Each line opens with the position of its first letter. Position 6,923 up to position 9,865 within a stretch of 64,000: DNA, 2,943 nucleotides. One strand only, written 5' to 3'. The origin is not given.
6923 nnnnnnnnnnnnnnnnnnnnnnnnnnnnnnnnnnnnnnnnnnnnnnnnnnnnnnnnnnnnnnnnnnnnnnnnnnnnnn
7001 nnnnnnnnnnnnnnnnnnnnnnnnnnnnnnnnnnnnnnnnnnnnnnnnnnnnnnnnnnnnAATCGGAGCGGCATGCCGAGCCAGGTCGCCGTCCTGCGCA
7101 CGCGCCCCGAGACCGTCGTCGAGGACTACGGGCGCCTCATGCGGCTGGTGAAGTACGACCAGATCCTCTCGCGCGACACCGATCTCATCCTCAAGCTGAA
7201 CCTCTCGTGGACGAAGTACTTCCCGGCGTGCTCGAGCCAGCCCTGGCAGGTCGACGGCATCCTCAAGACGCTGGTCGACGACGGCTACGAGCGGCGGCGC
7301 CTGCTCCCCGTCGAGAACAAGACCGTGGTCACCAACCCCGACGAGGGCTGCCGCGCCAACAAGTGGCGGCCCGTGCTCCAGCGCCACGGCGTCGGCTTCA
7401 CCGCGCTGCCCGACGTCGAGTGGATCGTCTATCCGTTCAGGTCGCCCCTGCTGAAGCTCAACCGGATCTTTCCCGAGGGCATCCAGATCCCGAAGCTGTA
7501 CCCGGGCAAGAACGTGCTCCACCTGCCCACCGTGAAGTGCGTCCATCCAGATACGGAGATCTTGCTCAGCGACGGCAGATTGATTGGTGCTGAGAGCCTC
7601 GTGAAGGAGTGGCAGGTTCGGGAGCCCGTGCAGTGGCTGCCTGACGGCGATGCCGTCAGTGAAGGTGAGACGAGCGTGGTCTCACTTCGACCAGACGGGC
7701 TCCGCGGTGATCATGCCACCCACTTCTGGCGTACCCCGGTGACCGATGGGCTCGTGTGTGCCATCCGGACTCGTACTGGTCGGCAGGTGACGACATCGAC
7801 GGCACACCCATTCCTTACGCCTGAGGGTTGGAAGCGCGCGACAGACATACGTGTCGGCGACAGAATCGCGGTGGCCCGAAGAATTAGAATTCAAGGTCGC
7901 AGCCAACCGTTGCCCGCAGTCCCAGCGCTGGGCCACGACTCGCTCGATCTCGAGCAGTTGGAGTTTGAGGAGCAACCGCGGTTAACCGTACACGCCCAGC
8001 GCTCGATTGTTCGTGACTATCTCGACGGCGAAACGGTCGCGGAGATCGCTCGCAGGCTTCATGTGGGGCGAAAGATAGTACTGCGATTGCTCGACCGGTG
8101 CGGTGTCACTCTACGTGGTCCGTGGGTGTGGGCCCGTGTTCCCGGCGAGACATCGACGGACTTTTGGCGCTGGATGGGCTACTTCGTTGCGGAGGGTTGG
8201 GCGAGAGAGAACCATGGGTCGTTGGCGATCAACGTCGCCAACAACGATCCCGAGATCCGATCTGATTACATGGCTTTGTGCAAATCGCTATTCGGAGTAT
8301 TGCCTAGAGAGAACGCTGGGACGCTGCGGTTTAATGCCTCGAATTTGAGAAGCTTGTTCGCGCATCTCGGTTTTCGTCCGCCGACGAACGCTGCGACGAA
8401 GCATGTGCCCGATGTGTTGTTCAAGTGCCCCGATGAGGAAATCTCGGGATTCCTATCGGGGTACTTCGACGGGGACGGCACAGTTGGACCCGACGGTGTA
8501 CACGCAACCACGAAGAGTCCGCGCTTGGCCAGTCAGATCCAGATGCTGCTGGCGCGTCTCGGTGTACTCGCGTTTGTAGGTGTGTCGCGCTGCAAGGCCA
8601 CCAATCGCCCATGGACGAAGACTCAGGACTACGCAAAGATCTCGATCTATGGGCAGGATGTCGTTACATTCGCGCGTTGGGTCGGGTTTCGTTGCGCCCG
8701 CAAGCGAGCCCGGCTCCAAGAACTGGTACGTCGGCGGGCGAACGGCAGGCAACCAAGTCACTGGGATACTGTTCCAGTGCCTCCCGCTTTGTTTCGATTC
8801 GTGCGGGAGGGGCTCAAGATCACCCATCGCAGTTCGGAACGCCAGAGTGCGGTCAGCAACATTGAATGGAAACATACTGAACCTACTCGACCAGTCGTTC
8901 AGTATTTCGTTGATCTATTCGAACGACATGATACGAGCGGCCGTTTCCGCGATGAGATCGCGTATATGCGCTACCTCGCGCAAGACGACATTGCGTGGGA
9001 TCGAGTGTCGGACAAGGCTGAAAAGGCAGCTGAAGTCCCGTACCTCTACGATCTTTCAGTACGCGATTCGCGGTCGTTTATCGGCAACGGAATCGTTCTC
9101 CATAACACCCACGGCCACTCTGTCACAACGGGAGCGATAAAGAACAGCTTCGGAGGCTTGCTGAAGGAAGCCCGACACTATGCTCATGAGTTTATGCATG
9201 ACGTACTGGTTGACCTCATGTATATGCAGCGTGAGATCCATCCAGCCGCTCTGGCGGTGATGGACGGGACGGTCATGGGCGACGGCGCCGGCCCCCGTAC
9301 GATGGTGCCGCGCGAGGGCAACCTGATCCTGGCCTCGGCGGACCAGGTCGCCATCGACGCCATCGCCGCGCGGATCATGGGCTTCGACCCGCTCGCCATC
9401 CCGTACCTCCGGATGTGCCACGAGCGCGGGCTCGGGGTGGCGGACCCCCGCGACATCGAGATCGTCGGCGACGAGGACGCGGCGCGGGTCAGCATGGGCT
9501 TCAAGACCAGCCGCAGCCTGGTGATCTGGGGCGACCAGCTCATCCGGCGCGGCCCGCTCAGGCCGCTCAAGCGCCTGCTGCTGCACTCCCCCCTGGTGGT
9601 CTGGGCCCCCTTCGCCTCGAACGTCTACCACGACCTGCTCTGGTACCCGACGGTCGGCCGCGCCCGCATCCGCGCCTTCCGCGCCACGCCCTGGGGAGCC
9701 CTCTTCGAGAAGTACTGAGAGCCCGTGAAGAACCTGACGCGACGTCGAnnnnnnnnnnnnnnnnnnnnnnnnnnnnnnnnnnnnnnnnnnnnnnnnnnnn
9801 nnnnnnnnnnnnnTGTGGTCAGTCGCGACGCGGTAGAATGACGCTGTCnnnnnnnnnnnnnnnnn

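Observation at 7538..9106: Large homing-endonuclease intein splitting a DUF362-family protein exactly at its conserved K|TH motif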

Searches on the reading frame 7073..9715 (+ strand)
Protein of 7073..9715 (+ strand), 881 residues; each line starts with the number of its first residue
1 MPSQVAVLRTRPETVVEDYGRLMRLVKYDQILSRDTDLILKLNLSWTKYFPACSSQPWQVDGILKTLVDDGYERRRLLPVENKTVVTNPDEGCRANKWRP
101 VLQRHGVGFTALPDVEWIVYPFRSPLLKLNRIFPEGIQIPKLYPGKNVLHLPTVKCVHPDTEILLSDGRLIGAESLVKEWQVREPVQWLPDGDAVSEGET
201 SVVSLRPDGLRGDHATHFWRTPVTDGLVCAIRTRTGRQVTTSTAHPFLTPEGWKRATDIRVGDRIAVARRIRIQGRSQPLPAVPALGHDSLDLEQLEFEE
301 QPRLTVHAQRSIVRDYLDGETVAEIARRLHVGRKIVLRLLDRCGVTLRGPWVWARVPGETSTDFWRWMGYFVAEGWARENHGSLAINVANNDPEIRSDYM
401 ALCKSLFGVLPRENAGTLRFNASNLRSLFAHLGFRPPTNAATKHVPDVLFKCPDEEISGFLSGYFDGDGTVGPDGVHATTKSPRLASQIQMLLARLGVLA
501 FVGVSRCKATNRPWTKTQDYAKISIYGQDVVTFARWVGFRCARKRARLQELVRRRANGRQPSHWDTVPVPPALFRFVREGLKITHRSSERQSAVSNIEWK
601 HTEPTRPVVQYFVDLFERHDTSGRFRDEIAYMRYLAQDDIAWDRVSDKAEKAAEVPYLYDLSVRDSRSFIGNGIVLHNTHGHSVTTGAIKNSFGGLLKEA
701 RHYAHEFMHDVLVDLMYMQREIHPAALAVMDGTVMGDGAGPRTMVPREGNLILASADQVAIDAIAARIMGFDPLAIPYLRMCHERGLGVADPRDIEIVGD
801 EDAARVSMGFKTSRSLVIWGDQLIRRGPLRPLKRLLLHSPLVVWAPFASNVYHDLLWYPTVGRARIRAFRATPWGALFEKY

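Call 4: search_protein_families(library=pfam, proteins=[window:7073-9715:+], max_evalue=0.1)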
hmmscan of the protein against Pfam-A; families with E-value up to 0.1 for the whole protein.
window:7073-9715:+ (881 aa): 5 families
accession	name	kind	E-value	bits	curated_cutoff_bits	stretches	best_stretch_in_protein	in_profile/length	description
PF14890.11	Intein_splicing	-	5.1e-19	69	35.8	1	197-678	20-155/155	Intein splicing domain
PF14528.11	LAGLIDADG_3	-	8e-17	61.7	22.5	2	456-538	2-82/82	LAGLIDADG-like domain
PF04015.17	DUF362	-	1.8e-15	58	24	1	679-767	110-200/200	Domain of unknown function (DUF362)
PF13384.12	HTH_23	-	0.0024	18.1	24.6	1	311-342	9-40/50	Homeodomain-like domain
PF13518.12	HTH_28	-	0.0039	17.7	25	1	311-342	4-35/52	Helix-turn-helix domain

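Call 5: search_protein_families(library=ncbifam, proteins=[window:7073-9715:+], max_evalue=0.1)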
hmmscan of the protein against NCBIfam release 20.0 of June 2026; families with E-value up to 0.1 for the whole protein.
window:7073-9715:+ (881 aa): 17 families
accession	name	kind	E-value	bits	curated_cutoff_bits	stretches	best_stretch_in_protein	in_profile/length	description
NF011418.0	PRK14845.1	equivalog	1.7e-23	82.4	756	1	150-581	18-341/1049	translation initiation factor IF-2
NF005852.0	PRK07773.1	equivalog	4.3e-23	81.5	780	2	442-679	597-827/886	replicative DNA helicase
NF011491.0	PRK14898.1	equivalog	6.4e-20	70.8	783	1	230-679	154-544/860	DNA-directed RNA polymerase subunit A''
NF003159.0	PRK04132.1-4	equivalog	3.1e-18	65.2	999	2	365-592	181-380/852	replication factor C small subunit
NF003157.0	PRK04132.1-2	equivalog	4.4e-15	54.7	1103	2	362-584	170-383/864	replication factor C small subunit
NF011303.0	PRK14715.1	equivalog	2.4e-12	44.8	1585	1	364-506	1120-1266/1627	DNA-directed DNA polymerase II large subunit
TIGR01445.1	intein_Nterm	domain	3.9e-11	43.8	24.5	1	156-249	1-83/83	intein N-terminal splicing region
NF045703.1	rSAM_Tes_intein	exception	1e-10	40.1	1700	1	216-556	220-562/1040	tetraether lipid synthase Tes, intein-containing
NF003158.0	PRK04132.1-3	equivalog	3.2e-10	37.8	1750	2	624-680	505-562/1437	replication factor C small subunit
NF006207.0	PRK08332.1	equivalog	3.9e-09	34.3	2400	2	441-502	1081-1143/1684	vitamin B12-dependent ribonucleotide reductase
NF038098.1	GyrA_w_intein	exception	2.8e-08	32.1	1850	1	438-681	317-540/1232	intein-containing DNA gyrase subunit A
NF038162.1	RtcB_rel_intein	exception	3.7e-07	28.5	1150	1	225-267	147-189/961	intein-containing RtcB family protein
NF007072.0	PRK09519.1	equivalog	1.3e-06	27.1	1024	1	228-283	307-362/790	intein-containing recombinase RecA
NF052623.1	Npun_F2552_fam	equivalog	9.4e-06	25.2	500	1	715-796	186-265/314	Npun_F2552 family protein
TIGR01443.1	intein_Cterm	domain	8.3e-05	22.7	15.6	1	657-679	1-24/24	intein C-terminal splicing region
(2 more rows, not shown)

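Call 26: find_encoding_contigs(protein=window:7073-9715:+, flank=8000, max_places=3)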
Protein window:7073-9715:+ (881 aa): 3 contigs read that carry it; 3 places shown.
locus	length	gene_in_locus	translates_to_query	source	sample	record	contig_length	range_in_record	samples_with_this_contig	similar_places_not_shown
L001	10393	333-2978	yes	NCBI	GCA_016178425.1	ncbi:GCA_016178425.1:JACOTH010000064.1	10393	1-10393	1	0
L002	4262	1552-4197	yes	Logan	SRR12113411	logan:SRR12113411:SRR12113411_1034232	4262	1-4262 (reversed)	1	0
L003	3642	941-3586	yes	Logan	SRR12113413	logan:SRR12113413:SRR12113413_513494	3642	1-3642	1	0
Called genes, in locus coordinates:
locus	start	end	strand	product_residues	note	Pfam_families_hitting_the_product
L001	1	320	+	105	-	?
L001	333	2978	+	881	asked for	PF14890:Intein_splicing, PF14528:LAGLIDADG_3, PF04015:DUF362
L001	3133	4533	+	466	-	PF00749:tRNA-synt_1c, PF19269:Anticodon_2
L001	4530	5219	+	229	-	PF00300:His_Phos_1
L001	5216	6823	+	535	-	PF02690:Na_Pi_cotrans, PF01895:PhoU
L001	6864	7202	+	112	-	PF00543:P-II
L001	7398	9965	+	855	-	PF03710:GlnE, PF08335:GlnD_UR_UTase, PF03710:GlnE, PF08335:GlnD_UR_UTase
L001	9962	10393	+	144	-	PF02739:5_3_exonuc_N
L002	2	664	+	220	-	?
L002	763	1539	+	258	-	PF01040:UbiA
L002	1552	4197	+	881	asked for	PF14890:Intein_splicing, PF14528:LAGLIDADG_3, PF04015:DUF362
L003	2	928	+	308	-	?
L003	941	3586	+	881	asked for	PF14890:Intein_splicing, PF14528:LAGLIDADG_3, PF04015:DUF362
